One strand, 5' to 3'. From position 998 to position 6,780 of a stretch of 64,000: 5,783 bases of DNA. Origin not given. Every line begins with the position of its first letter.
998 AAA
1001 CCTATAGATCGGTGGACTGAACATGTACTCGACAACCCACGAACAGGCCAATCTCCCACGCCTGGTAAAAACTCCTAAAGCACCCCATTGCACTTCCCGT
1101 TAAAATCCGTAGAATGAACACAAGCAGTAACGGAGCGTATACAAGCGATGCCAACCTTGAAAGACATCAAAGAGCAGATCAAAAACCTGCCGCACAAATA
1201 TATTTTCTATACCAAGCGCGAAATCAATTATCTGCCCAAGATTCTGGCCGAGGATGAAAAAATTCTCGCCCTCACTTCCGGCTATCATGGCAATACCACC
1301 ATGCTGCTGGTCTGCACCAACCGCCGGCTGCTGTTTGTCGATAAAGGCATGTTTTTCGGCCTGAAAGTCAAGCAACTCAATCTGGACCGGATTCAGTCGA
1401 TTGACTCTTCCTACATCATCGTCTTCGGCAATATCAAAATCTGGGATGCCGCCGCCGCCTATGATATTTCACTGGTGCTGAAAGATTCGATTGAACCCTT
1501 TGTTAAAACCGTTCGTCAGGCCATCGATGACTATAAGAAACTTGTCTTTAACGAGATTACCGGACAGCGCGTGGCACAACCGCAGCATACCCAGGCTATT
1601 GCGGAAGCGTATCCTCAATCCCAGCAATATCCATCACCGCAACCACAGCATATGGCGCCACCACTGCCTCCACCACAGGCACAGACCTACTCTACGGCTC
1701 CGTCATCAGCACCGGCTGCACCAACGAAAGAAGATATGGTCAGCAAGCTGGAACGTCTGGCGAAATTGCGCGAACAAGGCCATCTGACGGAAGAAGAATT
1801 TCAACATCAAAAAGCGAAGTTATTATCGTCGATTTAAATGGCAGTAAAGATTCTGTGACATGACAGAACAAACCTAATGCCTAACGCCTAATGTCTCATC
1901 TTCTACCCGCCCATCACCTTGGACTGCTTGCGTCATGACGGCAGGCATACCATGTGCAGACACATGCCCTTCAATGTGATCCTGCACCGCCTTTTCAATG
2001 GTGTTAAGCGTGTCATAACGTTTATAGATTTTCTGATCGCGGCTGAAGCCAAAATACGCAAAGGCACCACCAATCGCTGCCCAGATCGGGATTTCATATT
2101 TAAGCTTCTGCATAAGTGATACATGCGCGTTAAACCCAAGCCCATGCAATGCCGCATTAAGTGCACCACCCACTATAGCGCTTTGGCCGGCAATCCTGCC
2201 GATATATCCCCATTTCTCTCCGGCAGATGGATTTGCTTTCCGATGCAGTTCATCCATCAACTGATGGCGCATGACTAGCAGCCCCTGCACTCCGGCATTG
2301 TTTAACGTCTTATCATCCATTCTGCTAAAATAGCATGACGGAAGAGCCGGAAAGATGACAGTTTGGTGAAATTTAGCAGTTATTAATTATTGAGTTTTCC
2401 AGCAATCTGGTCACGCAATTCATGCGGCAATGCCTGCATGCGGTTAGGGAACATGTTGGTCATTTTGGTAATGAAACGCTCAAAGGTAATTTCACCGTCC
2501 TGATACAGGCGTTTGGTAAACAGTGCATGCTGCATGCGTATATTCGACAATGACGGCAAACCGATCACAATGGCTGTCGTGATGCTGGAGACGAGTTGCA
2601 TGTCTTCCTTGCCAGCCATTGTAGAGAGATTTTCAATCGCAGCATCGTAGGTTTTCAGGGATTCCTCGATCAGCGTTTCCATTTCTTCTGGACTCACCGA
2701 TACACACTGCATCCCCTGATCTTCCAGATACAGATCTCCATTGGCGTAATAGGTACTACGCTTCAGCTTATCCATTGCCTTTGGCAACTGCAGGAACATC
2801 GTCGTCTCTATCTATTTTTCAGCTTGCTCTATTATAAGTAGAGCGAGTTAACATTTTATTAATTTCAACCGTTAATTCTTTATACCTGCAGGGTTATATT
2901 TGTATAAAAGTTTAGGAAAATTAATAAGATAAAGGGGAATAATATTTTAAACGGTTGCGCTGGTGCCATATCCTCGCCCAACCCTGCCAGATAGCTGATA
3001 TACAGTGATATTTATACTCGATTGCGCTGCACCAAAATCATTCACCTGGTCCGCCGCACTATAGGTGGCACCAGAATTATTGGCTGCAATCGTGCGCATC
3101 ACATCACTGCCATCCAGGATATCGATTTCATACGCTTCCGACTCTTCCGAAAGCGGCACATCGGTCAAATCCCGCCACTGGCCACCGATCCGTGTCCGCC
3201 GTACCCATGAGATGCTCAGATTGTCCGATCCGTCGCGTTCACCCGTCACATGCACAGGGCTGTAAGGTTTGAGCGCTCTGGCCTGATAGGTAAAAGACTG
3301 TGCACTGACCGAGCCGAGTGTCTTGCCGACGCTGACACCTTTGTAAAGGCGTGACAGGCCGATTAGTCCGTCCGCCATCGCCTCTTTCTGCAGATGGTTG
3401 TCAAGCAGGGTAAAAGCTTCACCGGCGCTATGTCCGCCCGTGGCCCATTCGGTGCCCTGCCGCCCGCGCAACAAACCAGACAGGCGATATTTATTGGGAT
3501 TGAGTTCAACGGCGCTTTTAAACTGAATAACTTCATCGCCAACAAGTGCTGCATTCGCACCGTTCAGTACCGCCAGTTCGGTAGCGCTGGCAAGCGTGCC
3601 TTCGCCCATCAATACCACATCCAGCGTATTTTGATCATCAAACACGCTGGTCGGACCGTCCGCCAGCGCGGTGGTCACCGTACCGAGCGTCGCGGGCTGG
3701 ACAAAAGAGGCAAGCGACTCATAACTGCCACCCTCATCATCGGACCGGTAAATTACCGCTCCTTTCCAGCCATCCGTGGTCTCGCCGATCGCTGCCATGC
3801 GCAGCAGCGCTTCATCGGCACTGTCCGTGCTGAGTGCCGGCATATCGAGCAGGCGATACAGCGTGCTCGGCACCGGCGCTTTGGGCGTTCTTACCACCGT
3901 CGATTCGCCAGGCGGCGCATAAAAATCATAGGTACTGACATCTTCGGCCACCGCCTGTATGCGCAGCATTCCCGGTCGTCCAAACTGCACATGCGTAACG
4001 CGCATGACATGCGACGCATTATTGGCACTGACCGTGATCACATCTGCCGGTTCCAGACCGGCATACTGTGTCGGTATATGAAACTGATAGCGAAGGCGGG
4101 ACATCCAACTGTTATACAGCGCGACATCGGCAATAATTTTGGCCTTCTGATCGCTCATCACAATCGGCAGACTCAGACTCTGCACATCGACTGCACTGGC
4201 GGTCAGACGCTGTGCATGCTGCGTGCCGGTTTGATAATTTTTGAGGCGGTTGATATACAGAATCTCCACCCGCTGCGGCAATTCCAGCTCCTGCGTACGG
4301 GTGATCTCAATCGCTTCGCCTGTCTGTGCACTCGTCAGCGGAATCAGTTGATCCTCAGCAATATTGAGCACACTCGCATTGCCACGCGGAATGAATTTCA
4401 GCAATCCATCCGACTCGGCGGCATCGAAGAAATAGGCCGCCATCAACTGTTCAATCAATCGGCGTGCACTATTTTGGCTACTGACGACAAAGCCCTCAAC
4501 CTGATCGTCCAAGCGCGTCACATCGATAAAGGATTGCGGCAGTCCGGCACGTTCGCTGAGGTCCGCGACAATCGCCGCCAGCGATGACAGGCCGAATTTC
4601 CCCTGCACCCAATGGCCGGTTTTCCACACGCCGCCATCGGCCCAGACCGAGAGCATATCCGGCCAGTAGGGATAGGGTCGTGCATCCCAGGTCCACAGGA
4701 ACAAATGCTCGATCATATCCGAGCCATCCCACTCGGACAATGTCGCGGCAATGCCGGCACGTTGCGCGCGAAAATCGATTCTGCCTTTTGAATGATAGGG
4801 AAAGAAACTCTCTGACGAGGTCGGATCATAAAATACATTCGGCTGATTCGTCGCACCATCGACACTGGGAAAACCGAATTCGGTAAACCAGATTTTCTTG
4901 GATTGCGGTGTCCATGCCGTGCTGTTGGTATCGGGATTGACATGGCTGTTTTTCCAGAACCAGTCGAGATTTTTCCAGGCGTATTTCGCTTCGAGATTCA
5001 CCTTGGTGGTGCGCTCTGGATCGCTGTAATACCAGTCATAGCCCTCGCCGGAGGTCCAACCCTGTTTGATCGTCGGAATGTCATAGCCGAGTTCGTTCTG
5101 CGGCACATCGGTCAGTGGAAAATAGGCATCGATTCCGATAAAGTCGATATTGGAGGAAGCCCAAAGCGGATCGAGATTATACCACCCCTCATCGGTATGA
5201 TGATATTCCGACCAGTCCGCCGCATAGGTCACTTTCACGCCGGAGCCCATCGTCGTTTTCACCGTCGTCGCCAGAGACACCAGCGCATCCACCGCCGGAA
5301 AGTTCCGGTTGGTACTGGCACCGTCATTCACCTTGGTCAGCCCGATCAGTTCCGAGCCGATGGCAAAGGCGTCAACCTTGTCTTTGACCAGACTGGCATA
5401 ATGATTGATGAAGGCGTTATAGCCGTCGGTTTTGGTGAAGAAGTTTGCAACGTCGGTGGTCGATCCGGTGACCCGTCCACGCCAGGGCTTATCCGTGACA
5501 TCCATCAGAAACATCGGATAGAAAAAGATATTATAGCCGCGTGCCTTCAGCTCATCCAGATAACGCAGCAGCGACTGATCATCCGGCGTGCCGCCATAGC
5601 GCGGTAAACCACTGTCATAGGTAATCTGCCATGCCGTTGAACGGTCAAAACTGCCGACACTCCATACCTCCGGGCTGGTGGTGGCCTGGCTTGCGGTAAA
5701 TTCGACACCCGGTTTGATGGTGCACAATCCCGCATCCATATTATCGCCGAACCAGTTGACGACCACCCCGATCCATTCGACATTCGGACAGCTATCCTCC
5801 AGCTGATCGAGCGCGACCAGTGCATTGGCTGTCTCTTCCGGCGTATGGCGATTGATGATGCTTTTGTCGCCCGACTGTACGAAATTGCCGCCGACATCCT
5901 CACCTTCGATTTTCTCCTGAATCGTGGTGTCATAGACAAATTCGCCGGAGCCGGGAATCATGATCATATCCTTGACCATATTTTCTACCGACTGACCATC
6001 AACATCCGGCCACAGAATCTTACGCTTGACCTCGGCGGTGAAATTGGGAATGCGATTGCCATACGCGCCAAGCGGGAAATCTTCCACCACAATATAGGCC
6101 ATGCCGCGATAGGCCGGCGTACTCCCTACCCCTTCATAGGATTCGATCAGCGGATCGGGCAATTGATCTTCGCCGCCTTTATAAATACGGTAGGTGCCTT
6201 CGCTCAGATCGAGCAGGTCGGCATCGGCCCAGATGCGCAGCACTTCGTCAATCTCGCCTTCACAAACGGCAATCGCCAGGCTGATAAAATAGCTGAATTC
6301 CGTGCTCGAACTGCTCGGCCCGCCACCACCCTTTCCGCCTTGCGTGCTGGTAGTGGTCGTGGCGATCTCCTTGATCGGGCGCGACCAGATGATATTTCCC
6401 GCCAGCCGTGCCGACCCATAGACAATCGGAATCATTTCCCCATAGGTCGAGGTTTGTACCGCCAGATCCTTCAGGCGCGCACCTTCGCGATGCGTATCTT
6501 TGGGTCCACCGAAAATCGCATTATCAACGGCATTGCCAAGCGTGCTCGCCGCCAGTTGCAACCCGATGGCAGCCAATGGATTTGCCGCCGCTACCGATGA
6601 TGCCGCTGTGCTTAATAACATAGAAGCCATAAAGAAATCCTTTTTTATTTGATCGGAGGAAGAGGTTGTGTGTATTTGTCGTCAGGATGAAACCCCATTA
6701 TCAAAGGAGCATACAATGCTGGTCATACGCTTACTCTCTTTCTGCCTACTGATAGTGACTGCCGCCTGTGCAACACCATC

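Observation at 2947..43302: RcGTA-type head-tail genes keep canonical order but are dispersed over about 40 kb by insertions at nearly every gene junction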

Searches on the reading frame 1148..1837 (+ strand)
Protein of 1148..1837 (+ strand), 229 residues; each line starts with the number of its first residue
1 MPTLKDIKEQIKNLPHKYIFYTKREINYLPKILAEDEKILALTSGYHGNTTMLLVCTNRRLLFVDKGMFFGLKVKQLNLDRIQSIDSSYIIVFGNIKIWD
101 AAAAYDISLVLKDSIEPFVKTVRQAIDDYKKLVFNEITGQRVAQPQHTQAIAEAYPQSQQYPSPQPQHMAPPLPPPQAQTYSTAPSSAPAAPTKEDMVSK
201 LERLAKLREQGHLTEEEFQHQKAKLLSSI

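Call 13: search_protein_families(library=pfam, proteins=[window:1148-1837:+], max_evalue=0.01)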
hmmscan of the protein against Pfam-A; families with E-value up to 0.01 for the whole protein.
window:1148-1837:+ (229 aa): 3 families
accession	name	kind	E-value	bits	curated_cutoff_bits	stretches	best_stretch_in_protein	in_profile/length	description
PF14470.12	bPH_3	-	3.6e-15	56.6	23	1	33-123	1-94/95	Bacterial PH domain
PF09851.14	SHOCT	-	3.6e-08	33.3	27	1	200-226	2-28/28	Short C-terminal domain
PF05120.17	GvpG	-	0.0023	18.5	30.6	1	199-227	35-63/67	Gas vesicle protein G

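Call 62: find_encoding_contigs(protein=window:1148-1837:+, flank=10000, max_places=4)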
Protein window:1148-1837:+ (229 aa): 1 contig read that carries it; 1 place shown.
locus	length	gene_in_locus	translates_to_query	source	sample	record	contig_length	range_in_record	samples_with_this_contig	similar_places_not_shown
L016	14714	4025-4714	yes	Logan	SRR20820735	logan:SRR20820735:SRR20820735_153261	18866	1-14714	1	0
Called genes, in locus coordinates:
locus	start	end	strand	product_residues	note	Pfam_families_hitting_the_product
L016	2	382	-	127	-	?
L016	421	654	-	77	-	-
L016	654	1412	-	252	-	PF13385:Laminin_G_3 (faint)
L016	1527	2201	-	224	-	PF10983:DUF2793, PF26209:Phage_phiTE_241_C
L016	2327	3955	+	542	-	-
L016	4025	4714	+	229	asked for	PF14470:bPH_3, PF09851:SHOCT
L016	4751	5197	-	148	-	-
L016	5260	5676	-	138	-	-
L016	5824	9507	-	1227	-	PF22612:GH113 (weak), PF13547:GTA_TIM, PF13550:Phage-tail_3, PF23666:Rcc01698_C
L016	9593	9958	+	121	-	-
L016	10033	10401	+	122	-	-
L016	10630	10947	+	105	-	-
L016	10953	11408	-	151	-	PF00877:NLPC_P60 (weak)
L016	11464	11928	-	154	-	PF10097:DUF2335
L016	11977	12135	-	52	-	-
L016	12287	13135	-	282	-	PF09931:Phage_phiJL001_Gp84_N, PF09356:Phage_BR0599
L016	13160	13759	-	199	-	PF09343:DUF2460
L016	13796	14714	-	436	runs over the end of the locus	-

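Call 88: search_protein_families(library=ncbifam, proteins=[L016:1527-2201:-], max_evalue=0.01)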
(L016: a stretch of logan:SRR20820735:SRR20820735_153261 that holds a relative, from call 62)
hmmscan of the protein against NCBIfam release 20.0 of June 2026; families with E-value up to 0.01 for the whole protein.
L016:1527-2201:- (224 aa): 0 families

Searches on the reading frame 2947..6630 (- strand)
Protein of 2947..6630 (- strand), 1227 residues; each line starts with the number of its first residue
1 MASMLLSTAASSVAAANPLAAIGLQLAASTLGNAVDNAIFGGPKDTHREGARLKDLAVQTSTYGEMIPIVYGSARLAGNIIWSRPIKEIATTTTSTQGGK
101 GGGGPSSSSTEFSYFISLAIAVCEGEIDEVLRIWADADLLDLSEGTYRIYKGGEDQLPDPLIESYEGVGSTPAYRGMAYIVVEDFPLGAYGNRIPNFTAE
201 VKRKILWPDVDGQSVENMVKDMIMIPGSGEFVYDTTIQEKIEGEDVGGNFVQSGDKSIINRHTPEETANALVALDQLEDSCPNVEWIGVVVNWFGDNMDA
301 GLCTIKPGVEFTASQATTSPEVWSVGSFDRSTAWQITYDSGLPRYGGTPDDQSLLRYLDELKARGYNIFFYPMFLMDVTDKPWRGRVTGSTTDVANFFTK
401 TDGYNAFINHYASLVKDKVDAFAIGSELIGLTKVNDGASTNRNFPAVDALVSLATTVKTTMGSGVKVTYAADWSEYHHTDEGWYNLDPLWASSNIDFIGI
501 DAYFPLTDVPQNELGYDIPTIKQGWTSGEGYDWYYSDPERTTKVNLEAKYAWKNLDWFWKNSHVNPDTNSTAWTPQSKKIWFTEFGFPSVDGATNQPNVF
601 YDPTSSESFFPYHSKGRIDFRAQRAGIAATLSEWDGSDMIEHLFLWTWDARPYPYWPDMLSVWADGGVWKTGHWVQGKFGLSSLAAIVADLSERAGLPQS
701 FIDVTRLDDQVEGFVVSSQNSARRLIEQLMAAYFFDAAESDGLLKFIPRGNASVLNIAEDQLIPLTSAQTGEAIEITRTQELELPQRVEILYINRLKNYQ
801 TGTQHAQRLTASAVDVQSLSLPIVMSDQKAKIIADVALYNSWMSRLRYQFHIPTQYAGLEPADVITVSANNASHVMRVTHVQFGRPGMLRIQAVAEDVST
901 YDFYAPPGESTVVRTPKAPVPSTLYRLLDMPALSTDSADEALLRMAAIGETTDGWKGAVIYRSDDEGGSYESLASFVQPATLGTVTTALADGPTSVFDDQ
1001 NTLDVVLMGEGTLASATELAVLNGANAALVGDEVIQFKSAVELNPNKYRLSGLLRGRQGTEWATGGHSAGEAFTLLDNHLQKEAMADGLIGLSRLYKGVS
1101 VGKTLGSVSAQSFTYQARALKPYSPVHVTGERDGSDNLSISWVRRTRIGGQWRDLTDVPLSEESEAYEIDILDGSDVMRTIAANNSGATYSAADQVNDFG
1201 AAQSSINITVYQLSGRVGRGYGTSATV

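Call 4: search_protein_families(library=pfam, proteins=[window:2947-6630:-], max_evalue=0.01)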
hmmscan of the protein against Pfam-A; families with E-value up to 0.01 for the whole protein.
window:2947-6630:- (1227 aa): 4 families
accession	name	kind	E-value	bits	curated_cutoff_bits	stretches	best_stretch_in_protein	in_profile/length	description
PF13547.12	GTA_TIM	-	1e-69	235.6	27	1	403-657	2-299/299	GTA TIM-barrel-like domain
PF13550.12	Phage-tail_3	-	3.8e-40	137.9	23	1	717-881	1-162/164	Putative phage tail protein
PF23666.2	Rcc01698_C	-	5.9e-31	107.1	27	1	980-1073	1-97/98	Rcc01698-like, C-terminal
PF22612.2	GH113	-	1.9e-09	37.7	27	1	345-434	52-143/289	Glycoside Hydrolase Family 113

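Call 88: search_protein_families(library=ncbifam, proteins=[window:2947-6630:-], max_evalue=0.01)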
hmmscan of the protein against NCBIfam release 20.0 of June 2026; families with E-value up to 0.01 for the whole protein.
window:2947-6630:- (1227 aa): 1 family
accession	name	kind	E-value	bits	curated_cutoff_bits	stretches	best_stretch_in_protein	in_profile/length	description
NF048004.1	GTA_megatron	equivalog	0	1199.6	800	1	1-1226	1-1298/1299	baseplate multidomain protein megatron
